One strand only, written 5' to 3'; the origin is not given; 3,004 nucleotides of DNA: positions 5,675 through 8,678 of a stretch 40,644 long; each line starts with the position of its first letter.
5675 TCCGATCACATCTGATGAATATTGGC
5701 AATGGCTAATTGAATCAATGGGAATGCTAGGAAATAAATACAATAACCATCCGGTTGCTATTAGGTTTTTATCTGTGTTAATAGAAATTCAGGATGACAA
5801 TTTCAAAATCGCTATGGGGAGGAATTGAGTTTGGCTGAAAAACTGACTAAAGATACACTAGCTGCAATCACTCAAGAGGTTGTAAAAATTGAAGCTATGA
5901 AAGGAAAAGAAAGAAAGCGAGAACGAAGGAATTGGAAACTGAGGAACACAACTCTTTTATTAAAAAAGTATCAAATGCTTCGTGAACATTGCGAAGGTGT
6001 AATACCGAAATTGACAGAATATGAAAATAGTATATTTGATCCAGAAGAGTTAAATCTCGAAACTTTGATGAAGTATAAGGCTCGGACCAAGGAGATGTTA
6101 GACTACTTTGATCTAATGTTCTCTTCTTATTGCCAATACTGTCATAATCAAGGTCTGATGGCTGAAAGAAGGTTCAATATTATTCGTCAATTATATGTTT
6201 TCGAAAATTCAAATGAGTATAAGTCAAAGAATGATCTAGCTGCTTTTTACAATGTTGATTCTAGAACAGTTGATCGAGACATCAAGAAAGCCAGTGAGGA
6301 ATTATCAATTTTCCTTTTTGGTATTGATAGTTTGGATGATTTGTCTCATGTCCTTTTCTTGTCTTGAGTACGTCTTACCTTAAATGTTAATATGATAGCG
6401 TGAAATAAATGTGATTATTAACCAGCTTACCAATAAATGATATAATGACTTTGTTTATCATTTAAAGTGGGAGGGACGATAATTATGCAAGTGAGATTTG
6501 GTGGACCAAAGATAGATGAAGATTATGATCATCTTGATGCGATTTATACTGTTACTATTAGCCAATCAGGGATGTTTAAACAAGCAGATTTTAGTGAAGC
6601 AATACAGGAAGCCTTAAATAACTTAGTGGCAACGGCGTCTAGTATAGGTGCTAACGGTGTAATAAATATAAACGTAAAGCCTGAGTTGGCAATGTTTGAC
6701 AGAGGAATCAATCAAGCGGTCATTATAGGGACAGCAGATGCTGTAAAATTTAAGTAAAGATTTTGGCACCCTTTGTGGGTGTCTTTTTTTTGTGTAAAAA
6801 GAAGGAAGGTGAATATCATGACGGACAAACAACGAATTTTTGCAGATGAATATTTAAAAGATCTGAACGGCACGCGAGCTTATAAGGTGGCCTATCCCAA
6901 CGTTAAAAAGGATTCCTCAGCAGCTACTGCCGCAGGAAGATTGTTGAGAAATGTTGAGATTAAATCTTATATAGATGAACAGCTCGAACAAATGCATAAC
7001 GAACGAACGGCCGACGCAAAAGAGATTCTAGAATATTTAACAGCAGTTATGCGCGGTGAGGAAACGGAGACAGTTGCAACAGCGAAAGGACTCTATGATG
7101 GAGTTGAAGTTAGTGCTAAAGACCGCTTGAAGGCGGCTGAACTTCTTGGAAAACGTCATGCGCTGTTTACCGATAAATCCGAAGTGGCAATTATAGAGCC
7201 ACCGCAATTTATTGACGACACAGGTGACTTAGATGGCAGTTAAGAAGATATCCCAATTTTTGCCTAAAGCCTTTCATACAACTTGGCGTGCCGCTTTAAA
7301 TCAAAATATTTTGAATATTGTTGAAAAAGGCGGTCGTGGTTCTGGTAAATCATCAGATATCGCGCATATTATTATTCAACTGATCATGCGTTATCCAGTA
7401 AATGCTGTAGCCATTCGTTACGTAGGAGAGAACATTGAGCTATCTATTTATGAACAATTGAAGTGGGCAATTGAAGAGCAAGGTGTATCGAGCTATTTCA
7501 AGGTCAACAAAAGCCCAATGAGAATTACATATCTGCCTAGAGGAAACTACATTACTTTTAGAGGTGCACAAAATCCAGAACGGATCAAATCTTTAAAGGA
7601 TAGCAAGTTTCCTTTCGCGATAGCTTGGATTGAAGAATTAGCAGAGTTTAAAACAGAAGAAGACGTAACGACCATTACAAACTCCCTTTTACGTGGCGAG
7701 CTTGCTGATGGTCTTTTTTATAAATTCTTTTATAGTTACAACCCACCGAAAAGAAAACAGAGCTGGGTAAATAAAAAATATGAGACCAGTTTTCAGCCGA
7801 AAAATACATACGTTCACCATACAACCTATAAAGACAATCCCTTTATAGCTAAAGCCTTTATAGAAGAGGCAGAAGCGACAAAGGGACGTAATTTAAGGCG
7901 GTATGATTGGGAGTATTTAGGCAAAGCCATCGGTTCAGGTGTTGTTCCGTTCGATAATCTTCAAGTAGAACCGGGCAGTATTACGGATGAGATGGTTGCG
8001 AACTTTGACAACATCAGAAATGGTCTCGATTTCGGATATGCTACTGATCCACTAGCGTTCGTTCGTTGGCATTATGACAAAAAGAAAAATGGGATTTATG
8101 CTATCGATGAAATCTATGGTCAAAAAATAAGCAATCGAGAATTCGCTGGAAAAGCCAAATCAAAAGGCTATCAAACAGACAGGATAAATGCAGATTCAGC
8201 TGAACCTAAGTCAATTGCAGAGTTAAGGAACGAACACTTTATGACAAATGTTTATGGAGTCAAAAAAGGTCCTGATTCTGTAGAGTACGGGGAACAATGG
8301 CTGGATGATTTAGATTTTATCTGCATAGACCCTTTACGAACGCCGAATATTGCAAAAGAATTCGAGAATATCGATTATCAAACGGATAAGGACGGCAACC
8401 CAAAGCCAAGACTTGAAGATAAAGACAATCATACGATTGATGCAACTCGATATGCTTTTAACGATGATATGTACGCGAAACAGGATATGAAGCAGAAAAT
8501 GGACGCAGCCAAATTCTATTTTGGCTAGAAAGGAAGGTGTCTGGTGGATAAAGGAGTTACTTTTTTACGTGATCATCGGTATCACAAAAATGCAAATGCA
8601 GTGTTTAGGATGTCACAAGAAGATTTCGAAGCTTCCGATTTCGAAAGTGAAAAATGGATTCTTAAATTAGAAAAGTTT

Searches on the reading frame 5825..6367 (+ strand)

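Call 32: search_protein_families(library=phrogs, proteins=[window:5825-6367:+], max_evalue=0.001)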
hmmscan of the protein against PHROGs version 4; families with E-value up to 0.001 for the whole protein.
window:5825-6367:+ (180 aa): 2 families
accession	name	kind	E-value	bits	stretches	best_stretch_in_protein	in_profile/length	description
phrog_1558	-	unknown function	8.3e-45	153.8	1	6-172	8-176/178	-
phrog_4502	-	unknown function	0.00045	21.3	1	115-173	98-156/190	-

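Call 36: search_protein_families(library=pfam, proteins=[window:5825-6367:+], max_evalue=0.01)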
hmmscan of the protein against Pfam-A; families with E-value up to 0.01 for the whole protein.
window:5825-6367:+ (180 aa): 1 family
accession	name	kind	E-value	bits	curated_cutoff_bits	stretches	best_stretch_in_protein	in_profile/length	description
PF08279.18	HTH_11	-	0.0041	17.4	25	0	116-160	2-43/55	HTH domain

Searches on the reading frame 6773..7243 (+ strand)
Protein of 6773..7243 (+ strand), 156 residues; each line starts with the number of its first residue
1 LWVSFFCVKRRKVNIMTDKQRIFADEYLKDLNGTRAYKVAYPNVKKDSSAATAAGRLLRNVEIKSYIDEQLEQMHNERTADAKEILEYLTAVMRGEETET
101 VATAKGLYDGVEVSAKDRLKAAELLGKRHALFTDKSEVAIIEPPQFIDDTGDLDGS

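Call 21: search_solved_structures(query=window:6773-7243:+, max_evalue=0.01)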
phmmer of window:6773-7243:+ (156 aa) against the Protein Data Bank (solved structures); distinct sequences matched with E-value up to 0.01: 2.
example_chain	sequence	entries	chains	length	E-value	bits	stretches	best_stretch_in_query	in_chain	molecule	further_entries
3zqp_A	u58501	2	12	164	3.5e-21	79.4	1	16-153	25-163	TERMINASE SMALL SUBUNIT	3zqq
3zqm_A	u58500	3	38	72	1.9e-08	38.2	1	66-127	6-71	TERMINASE SMALL SUBUNIT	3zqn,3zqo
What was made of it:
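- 6773..7243 (+): Small terminase subunit (TerS), SPP1/SF6 gp1 type. PDB 3zqp/3zqq, E = 3.5e-21 (call 21).
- On pac-type headful packaging phages (SPP1-like): 3zqp, E = 3.5e-21 (call 21).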

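Call 32: search_protein_families(library=phrogs, proteins=[window:6773-7243:+], max_evalue=0.001)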
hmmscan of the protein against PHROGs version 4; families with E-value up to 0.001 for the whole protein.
window:6773-7243:+ (156 aa): 4 families
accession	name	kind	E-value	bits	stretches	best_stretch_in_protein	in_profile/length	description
phrog_51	-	head and packaging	1.1e-40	141.1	1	12-147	85-229/261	terminase small subunit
phrog_2606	-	head and packaging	9.3e-14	52.5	1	16-87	89-158/310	terminase small subunit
phrog_17390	-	unknown function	2.8e-08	34.5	1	16-77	3-61/69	-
phrog_5334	-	head and packaging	0.00011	23.4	1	19-126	20-109/162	terminase small subunit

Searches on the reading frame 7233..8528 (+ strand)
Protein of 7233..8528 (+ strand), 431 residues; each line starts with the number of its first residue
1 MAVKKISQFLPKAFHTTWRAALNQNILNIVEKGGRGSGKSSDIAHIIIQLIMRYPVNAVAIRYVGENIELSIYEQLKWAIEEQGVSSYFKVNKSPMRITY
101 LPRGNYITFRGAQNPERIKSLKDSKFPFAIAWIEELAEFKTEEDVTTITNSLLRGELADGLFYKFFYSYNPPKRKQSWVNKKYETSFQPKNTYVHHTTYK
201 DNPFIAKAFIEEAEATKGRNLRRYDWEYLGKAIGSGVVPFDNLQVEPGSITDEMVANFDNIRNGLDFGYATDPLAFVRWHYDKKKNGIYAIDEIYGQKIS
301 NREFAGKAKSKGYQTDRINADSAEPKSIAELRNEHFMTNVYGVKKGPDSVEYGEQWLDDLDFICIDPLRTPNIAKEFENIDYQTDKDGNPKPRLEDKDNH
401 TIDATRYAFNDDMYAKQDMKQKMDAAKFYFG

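Call 20: search_solved_structures(query=window:7233-8528:+, max_evalue=0.001)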
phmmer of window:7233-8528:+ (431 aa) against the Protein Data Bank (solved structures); distinct sequences matched with E-value up to 0.001: 3.
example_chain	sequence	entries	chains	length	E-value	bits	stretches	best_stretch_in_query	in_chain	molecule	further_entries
2wbn_A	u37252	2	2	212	3.7e-81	276.4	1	232-413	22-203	TERMINASE LARGE SUBUNIT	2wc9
4ife_A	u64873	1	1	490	4.6e-13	52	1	30-235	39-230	Gene 2 protein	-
4idh_A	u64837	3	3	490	5.1e-13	51.9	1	30-235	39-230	Gene 2 protein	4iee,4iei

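Call 29: search_solved_structures(query=window:7233-8528:+, max_evalue=1e-20, show_alignments=1)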
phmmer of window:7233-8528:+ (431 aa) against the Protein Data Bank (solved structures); distinct sequences matched with E-value up to 1e-20: 1.
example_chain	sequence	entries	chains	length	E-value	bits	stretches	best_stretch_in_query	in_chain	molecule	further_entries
2wbn_A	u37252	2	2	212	3.7e-81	276.4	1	232-413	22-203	TERMINASE LARGE SUBUNIT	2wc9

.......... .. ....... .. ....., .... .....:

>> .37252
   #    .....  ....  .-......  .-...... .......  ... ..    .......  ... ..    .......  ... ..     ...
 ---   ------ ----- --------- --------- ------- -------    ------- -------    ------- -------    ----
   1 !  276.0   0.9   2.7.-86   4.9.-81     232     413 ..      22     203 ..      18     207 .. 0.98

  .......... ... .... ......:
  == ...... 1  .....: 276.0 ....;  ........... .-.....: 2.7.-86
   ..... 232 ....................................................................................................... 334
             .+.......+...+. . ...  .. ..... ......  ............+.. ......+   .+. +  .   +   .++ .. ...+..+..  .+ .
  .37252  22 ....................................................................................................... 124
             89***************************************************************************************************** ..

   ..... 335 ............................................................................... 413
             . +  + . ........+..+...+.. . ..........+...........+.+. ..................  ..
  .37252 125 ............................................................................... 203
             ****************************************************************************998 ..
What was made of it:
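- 7233..8528 (+): Large terminase subunit (TerL), SPP1 gp2 type. PDB 2wbn, E = 3.7e-81, about 70% identity over 182 aa (calls 20, 29).
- On pac-type headful packaging phages (SPP1-like): The ATPase half matches Sf6 gp2 at E = 5e-13 (calls 20, 29).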

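Call 32: search_protein_families(library=phrogs, proteins=[window:7233-8528:+], max_evalue=0.001)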
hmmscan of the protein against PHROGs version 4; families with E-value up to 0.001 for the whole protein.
window:7233-8528:+ (431 aa): 7 families
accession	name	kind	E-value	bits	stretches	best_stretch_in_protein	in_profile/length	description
phrog_3717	-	head and packaging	1.4e-74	252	1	7-280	4-271/277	terminase large subunit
phrog_2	-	head and packaging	6.6e-60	204.7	1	25-418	276-599/807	terminase large subunit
phrog_5653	-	head and packaging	1e-55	189.6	1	236-422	7-191/199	terminase large subunit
phrog_6672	-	head and packaging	4.9e-23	82.3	1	284-426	3-143/145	terminase large subunit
phrog_8711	-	head and packaging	5.6e-19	69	1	6-89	5-89/89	terminase large subunit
phrog_18557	-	head and packaging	2.4e-17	63.8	1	342-425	3-84/88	terminase large subunit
phrog_22023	-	unknown function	6.4e-08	34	1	147-298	6-150/153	-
